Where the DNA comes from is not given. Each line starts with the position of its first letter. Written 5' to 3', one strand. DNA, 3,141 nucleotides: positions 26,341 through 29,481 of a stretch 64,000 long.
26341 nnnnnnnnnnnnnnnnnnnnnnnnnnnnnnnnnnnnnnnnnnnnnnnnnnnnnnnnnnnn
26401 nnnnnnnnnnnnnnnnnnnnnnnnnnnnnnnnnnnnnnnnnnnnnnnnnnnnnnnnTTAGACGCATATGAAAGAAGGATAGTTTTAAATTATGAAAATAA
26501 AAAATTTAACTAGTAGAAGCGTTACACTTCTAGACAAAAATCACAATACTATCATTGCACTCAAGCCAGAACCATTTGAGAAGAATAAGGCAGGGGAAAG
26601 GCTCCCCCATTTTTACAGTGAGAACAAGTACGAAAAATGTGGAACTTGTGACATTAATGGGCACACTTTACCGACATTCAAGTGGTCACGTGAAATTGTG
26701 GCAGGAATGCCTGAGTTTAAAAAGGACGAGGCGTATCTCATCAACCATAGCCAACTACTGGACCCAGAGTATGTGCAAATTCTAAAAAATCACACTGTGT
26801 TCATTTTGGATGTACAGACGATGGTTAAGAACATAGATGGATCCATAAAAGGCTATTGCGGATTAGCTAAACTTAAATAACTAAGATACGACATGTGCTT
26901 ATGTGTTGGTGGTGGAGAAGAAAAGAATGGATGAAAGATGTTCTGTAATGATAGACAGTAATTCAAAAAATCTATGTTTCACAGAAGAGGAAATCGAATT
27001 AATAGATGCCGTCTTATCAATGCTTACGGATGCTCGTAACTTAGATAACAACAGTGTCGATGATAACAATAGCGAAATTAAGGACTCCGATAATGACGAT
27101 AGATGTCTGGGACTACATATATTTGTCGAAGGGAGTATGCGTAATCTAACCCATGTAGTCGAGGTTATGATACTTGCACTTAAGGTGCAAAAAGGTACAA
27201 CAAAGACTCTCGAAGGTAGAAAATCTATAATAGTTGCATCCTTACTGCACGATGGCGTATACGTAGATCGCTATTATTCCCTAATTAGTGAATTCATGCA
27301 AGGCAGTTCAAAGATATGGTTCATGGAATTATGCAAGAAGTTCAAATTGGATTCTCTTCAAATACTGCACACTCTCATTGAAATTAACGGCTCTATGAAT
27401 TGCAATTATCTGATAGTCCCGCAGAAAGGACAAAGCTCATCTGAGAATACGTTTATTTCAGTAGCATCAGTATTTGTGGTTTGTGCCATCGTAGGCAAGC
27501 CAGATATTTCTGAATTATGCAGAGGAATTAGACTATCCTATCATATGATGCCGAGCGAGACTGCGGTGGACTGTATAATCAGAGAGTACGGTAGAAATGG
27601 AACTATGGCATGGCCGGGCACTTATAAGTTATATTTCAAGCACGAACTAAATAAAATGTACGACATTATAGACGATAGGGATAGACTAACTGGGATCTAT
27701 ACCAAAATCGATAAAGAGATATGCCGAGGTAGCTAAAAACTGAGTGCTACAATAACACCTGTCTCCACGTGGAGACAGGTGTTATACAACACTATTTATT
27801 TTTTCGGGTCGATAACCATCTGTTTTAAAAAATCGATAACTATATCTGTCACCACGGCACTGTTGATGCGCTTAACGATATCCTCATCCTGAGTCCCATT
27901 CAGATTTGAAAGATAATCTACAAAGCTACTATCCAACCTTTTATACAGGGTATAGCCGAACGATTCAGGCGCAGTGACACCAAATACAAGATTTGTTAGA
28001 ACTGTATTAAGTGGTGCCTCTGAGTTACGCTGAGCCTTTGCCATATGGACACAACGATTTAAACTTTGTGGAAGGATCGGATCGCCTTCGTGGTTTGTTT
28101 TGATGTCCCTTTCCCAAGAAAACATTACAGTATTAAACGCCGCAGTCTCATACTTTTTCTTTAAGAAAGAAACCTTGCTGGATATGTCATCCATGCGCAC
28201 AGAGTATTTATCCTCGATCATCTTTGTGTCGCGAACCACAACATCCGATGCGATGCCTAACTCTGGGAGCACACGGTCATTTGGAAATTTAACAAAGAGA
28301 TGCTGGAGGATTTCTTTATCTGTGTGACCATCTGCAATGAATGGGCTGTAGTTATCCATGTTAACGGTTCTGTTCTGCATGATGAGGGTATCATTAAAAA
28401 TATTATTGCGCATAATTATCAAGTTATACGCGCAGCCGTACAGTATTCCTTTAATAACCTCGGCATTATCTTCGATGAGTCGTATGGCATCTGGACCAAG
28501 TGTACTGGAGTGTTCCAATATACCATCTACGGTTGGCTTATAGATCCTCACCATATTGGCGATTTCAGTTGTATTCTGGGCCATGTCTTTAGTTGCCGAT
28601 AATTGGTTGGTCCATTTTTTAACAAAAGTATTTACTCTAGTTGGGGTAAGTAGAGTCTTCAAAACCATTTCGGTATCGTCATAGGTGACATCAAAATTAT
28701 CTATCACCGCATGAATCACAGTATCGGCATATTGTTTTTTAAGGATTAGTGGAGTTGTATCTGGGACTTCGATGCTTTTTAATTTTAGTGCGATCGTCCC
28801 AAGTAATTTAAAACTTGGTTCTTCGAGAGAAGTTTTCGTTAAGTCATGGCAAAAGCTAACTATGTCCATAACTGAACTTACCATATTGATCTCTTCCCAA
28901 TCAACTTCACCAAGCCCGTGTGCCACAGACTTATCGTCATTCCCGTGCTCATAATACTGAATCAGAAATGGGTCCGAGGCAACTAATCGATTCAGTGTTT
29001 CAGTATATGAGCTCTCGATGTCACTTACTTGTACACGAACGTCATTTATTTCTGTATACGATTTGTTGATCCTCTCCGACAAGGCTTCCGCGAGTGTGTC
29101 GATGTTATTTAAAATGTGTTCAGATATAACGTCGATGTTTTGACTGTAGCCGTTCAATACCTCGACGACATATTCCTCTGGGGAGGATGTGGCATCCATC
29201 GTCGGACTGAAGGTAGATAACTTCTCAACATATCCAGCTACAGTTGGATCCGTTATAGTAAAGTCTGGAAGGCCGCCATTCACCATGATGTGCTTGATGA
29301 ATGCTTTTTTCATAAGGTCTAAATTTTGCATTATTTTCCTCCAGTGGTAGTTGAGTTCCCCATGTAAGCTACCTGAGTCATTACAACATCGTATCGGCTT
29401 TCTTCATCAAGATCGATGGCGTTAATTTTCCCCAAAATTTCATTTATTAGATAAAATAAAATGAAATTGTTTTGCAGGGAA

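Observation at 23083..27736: Operon combining a macro domain, two HD-domain proteins, a DHH/DHHA1-like protein and small paralogs: candidate counter-defence island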

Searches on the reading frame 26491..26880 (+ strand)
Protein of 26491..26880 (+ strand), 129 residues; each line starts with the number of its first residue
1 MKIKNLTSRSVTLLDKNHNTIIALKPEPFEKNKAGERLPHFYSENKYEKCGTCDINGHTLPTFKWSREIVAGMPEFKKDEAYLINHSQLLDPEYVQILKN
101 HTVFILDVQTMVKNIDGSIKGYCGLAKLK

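Call 6: search_protein_families(library=pfam, proteins=[window:26491-26880:+], max_evalue=1)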
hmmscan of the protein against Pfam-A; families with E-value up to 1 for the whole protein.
window:26491-26880:+ (129 aa): 0 families

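Call 7: search_protein_families(library=phrogs, proteins=[window:26491-26880:+], max_evalue=0.1)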
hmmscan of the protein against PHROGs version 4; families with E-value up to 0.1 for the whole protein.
window:26491-26880:+ (129 aa): 0 families

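Call 12: search_protein_families(library=padloc, proteins=[window:26491-26880:+], max_evalue=0.1)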
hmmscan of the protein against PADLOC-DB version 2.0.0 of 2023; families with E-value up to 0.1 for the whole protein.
window:26491-26880:+ (129 aa): 1 family
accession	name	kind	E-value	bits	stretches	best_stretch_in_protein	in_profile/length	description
PDLC00863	E2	-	0.039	12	1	15-49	58-91/149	E2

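Call 13: search_protein_families(library=ncbifam, proteins=[window:26491-26880:+], max_evalue=0.1)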
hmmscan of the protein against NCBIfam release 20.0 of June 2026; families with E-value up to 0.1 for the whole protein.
window:26491-26880:+ (129 aa): 1 family
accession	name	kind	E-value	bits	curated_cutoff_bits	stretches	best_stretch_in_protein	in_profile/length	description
NF004497.0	PRK05844.1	equivalog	0.047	13.3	243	1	78-112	53-87/186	pyruvate flavodoxin oxidoreductase subunit gamma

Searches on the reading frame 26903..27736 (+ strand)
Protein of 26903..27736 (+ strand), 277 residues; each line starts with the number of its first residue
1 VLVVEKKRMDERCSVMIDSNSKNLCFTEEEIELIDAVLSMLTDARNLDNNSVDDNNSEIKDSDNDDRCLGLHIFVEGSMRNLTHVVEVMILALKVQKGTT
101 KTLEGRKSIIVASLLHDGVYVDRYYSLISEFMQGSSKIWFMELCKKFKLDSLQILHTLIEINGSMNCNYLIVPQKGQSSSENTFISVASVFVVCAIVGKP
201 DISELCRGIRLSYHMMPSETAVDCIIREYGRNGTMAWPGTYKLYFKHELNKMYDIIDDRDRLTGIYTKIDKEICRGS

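Call 6: search_protein_families(library=pfam, proteins=[window:26903-27736:+], max_evalue=1)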
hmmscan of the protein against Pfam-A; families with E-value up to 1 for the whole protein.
window:26903-27736:+ (277 aa): 1 family
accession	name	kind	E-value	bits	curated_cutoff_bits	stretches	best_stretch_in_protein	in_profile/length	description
PF25030.1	M-HEAT_ATR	-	0.097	12.5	27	1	246-270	195-219/230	Serine/threonine-protein kinase ATR, M-HEAT region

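Call 7: search_protein_families(library=phrogs, proteins=[window:26903-27736:+], max_evalue=0.1)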
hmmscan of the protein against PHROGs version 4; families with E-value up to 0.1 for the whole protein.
window:26903-27736:+ (277 aa): 1 family
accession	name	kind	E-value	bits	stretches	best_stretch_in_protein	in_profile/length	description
phrog_3921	-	unknown function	0.003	18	0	219-259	167-207/227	-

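Call 12: search_protein_families(library=padloc, proteins=[window:26903-27736:+], max_evalue=0.1)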
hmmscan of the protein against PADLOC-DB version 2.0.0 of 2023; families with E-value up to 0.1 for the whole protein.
window:26903-27736:+ (277 aa): 0 families

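Call 13: search_protein_families(library=ncbifam, proteins=[window:26903-27736:+], max_evalue=0.1)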
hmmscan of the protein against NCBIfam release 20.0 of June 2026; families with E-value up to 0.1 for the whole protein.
window:26903-27736:+ (277 aa): 0 families

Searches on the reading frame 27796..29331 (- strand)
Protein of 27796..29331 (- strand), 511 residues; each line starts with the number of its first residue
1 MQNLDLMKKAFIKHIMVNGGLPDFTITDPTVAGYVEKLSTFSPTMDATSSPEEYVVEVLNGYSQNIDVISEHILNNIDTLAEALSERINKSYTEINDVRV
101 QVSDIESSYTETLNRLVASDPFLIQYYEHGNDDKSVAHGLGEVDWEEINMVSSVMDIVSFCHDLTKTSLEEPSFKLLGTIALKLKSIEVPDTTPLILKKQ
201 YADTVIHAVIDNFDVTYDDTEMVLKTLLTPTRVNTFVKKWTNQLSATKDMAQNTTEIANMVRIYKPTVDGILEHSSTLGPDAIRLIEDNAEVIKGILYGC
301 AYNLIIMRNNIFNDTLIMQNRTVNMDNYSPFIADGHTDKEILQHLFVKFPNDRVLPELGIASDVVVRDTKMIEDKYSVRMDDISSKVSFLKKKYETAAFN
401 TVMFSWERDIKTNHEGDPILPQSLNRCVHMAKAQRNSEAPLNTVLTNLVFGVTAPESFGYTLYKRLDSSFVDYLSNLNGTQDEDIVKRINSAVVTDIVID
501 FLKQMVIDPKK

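Call 67: find_related_loci(query=window:27796-29331:-, collection=viral_contigs, flank=10000)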
Query window:27796-29331:- (511 aa) in viral_contigs; peptide patterns used: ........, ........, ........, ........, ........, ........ (x = any residue, [..] = any of these).
2 stretches matched a pattern, but none encodes a relative of the query by tblastn (E <= 1e-3).

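Call 99: search_protein_families(library=phrogs, proteins=[window:27796-29331:-], max_evalue=0.001)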
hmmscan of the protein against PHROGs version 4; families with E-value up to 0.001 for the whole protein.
window:27796-29331:- (511 aa): 0 families
